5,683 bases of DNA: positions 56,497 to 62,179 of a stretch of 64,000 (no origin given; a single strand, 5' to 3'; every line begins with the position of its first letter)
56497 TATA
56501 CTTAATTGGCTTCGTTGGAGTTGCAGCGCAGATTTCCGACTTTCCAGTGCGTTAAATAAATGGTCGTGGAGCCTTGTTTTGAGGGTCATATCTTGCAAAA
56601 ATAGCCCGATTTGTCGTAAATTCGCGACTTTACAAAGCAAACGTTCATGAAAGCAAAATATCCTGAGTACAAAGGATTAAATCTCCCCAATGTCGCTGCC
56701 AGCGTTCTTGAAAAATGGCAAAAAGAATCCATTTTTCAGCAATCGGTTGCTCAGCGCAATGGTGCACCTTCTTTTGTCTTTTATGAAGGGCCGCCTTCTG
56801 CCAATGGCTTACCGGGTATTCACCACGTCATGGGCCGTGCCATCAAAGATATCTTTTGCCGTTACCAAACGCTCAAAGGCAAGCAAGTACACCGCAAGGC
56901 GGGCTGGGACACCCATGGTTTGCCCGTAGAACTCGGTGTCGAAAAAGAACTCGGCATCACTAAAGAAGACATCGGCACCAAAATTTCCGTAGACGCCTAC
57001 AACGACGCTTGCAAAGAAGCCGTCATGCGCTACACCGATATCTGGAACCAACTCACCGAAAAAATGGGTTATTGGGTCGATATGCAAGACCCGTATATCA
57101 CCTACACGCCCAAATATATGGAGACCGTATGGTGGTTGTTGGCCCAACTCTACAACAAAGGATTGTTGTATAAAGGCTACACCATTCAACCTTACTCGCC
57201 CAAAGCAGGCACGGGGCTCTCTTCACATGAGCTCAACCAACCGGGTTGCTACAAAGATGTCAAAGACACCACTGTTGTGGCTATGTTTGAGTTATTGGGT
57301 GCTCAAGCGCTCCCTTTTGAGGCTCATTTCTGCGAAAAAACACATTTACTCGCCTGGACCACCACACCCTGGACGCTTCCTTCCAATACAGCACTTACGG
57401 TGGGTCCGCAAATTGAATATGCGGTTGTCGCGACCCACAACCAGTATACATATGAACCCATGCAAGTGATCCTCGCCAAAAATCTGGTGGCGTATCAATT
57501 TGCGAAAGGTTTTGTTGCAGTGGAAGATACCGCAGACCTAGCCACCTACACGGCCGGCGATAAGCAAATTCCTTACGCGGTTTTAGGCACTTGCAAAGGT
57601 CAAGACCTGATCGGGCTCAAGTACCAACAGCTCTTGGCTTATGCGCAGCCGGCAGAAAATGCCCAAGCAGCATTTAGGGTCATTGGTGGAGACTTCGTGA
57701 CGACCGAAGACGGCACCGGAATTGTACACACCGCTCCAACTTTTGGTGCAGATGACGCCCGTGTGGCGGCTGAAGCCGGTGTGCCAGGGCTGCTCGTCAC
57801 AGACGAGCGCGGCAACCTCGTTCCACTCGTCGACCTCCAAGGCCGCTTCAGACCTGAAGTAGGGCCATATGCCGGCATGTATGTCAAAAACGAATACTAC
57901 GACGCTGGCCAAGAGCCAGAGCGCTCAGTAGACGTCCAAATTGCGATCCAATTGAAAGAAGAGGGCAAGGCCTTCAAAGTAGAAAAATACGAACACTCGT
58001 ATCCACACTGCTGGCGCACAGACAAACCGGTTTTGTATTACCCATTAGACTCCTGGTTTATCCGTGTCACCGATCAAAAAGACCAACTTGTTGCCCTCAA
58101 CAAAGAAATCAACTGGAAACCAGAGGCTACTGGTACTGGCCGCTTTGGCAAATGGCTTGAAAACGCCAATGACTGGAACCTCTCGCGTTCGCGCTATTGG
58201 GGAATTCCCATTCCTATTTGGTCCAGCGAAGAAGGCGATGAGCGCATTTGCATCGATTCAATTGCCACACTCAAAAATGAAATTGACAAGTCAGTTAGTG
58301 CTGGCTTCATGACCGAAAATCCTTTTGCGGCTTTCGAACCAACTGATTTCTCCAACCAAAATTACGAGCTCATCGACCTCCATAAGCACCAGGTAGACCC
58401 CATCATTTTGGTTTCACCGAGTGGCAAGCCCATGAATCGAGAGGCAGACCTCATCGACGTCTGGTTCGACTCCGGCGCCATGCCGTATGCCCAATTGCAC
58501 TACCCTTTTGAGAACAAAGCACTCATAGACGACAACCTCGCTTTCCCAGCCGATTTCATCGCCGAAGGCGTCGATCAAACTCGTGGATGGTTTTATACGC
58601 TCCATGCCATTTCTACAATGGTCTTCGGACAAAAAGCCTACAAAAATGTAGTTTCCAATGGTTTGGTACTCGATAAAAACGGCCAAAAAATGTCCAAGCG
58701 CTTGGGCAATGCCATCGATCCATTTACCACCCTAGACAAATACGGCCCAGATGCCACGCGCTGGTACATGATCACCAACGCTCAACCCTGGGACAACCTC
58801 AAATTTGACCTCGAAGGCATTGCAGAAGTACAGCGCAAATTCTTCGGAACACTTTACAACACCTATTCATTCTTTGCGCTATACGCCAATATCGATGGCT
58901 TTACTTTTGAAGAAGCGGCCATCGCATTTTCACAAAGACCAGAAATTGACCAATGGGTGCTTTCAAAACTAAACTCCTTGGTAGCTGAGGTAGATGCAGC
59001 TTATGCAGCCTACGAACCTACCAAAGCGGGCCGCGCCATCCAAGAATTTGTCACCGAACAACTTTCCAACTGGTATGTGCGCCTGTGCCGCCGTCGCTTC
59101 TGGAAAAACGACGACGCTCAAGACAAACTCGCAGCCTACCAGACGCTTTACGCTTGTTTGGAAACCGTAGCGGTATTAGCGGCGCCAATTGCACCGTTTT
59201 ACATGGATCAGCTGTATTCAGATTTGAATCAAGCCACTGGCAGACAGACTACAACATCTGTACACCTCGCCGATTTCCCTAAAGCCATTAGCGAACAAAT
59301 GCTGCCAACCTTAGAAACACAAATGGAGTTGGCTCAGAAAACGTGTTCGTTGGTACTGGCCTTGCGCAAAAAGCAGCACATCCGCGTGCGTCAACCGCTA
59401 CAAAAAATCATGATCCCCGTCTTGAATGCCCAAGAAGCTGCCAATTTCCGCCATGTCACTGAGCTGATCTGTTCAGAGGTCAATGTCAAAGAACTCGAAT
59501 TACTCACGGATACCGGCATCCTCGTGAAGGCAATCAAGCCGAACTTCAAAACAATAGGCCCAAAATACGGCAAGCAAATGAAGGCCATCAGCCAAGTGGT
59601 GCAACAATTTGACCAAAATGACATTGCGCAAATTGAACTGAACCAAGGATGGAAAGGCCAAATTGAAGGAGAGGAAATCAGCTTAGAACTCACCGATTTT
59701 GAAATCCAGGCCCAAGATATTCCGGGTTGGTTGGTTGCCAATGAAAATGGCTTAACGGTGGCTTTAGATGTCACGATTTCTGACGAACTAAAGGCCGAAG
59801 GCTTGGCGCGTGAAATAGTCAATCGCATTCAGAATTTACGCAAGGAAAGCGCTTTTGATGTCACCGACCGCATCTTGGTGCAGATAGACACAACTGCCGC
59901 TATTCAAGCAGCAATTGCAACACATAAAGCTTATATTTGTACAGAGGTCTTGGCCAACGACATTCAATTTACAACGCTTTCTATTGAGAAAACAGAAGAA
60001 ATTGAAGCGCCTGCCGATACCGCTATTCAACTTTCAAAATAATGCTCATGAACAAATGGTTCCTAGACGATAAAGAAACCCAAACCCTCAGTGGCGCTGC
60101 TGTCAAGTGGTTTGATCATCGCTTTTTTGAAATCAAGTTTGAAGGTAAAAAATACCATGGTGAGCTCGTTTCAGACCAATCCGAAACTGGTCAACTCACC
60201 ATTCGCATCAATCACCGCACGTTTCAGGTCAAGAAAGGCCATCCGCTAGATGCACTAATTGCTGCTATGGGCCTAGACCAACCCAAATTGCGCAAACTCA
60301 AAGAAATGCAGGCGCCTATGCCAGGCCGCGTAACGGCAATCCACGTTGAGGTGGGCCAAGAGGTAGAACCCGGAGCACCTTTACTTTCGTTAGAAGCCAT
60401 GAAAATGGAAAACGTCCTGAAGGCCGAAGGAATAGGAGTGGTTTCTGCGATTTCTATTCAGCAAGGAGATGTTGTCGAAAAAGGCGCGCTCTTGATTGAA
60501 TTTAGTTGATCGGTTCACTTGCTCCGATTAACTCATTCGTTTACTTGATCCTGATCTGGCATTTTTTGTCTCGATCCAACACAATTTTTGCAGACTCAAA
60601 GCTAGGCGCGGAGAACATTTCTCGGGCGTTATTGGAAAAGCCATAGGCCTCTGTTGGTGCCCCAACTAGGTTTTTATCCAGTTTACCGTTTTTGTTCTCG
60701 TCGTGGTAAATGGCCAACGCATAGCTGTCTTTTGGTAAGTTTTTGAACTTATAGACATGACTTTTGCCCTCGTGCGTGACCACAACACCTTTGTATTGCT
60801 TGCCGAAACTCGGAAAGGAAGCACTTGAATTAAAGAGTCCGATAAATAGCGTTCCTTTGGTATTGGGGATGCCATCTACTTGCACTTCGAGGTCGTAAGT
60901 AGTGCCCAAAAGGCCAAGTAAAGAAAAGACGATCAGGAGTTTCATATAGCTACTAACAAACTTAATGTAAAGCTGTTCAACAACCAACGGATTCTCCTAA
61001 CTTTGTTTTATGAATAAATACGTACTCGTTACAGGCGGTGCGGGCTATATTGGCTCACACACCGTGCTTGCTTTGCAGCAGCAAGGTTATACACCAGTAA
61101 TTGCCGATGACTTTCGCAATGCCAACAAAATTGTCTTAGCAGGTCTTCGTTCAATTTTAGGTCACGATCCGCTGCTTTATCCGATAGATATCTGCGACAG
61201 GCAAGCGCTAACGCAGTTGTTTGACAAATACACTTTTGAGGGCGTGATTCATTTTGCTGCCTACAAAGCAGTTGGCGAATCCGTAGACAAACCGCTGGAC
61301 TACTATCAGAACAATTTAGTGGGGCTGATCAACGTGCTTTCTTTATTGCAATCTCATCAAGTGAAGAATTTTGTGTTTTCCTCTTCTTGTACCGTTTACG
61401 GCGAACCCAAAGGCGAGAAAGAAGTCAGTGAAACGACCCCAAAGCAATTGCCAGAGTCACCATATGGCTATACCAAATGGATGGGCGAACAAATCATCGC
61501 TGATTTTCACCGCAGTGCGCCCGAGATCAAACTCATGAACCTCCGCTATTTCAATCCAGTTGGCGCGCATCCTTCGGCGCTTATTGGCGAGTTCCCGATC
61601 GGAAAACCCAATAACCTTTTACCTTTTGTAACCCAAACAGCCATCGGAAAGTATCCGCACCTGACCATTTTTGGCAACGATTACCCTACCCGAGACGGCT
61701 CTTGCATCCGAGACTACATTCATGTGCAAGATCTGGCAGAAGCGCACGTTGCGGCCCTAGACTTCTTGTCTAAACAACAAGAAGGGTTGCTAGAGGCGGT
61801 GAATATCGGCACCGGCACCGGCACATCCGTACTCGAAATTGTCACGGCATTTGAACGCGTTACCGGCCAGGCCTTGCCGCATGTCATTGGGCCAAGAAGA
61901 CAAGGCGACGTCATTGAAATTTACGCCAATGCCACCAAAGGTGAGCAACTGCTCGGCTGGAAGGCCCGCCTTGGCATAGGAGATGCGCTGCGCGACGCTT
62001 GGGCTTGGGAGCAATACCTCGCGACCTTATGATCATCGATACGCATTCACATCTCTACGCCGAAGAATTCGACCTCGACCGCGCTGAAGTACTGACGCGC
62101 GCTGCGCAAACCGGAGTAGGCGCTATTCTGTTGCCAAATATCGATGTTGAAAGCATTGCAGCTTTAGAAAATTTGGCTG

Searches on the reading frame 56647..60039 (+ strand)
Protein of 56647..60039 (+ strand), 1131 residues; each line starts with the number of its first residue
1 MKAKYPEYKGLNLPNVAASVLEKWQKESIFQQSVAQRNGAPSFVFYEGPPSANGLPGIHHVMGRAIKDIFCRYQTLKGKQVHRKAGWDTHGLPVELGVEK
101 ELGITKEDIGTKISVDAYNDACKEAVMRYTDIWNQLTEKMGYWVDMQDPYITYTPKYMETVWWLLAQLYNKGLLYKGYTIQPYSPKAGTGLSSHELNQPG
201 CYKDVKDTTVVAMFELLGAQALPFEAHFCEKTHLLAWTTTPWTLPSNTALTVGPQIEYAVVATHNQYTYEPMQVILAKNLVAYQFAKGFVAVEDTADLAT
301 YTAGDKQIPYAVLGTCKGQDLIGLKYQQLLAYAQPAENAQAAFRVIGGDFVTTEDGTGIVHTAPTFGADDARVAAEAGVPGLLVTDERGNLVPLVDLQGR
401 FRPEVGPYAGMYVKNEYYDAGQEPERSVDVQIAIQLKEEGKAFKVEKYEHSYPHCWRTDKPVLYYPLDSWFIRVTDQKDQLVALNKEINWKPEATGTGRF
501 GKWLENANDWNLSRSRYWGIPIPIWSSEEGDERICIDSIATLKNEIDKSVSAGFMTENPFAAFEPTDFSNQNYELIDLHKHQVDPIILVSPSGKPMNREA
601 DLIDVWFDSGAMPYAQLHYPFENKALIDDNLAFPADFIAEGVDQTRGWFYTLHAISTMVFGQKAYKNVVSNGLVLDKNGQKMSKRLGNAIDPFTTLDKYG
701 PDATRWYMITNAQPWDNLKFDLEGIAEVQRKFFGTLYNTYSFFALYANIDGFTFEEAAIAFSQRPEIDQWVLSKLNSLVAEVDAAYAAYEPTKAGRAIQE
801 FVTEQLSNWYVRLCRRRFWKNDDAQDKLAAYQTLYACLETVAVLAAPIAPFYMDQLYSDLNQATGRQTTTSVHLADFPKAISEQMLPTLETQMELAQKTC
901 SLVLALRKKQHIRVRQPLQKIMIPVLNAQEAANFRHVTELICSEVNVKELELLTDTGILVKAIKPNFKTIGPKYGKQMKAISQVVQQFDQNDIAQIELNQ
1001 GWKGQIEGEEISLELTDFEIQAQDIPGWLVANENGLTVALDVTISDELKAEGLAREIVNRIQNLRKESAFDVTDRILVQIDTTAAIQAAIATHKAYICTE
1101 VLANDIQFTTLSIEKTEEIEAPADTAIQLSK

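Call 68: search_protein_families(library=pfam, proteins=[window:56647-60039:+], max_evalue=0.001)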
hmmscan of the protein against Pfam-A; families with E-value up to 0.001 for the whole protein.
window:56647-60039:+ (1131 aa): 6 families
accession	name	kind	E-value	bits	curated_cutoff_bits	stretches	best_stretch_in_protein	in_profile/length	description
PF00133.28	tRNA-synt_1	-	1.2e-118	397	22.7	1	20-719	2-412/414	tRNA synthetases class I (I, L, M and V)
PF19302.4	DUF5915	-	2.1e-54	184.5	27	1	939-1120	2-182/195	Domain of unknown function (DUF5915)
PF08264.19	Anticodon_1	-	4.6e-32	111.4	25.1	1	768-920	1-146/148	Anticodon-binding domain of tRNA ligase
PF09334.17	tRNA-synt_1g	-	1.5e-19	70.5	20.1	2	52-196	10-135/391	tRNA synthetases class I (M)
PF01406.26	tRNA-synt_1e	-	0.00049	20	27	0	628-726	201-297/301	tRNA synthetases class I (C) catalytic domain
PF01921.24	tRNA-synt_1f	-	0.00087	18.7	27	0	639-729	239-329/360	tRNA synthetases class I (K)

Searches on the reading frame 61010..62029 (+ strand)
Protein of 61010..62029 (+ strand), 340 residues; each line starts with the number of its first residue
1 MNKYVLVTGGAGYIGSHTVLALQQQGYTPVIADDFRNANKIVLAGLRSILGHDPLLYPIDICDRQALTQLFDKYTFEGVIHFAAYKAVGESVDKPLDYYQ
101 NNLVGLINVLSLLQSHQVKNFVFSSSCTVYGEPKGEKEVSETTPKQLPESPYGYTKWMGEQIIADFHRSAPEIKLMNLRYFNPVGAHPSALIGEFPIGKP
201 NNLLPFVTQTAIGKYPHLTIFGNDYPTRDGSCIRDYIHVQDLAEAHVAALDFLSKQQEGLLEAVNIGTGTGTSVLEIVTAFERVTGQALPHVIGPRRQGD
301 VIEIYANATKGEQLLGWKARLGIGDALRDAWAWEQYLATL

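Call 68: search_protein_families(library=pfam, proteins=[window:61010-62029:+], max_evalue=0.001)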
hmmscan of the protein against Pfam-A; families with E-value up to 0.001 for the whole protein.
window:61010-62029:+ (340 aa): 8 families
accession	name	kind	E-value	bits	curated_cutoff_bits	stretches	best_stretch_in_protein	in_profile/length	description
PF01370.27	Epimerase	-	1.8e-52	178.6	20.9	1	5-267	1-240/240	NAD dependent epimerase/dehydratase family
PF16363.11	GDP_Man_Dehyd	-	1.4e-50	173.1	27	1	6-328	1-330/332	GDP-mannose 4,6 dehydratase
PF01073.25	3Beta_HSD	-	2.1e-15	56.9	22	1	6-257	1-236/280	3-beta hydroxysteroid dehydrogenase/isomerase family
PF02719.21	Polysacc_synt_2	-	7.9e-13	48.7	20.2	1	5-187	1-175/293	Polysaccharide biosynthesis protein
PF04321.23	RmlD_sub_bind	-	3.2e-12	46.5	27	1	5-165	3-138/287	RmlD substrate binding domain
PF07993.18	NAD_binding_4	-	2.7e-08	33.7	20.1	1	78-168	91-193/258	Male sterility protein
PF08659.16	KR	-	9.3e-06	26.1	22.6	1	5-130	3-141/180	KR domain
PF00106.31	adh_short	-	0.00023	21.1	26.6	0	3-73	1-70/195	short chain dehydrogenase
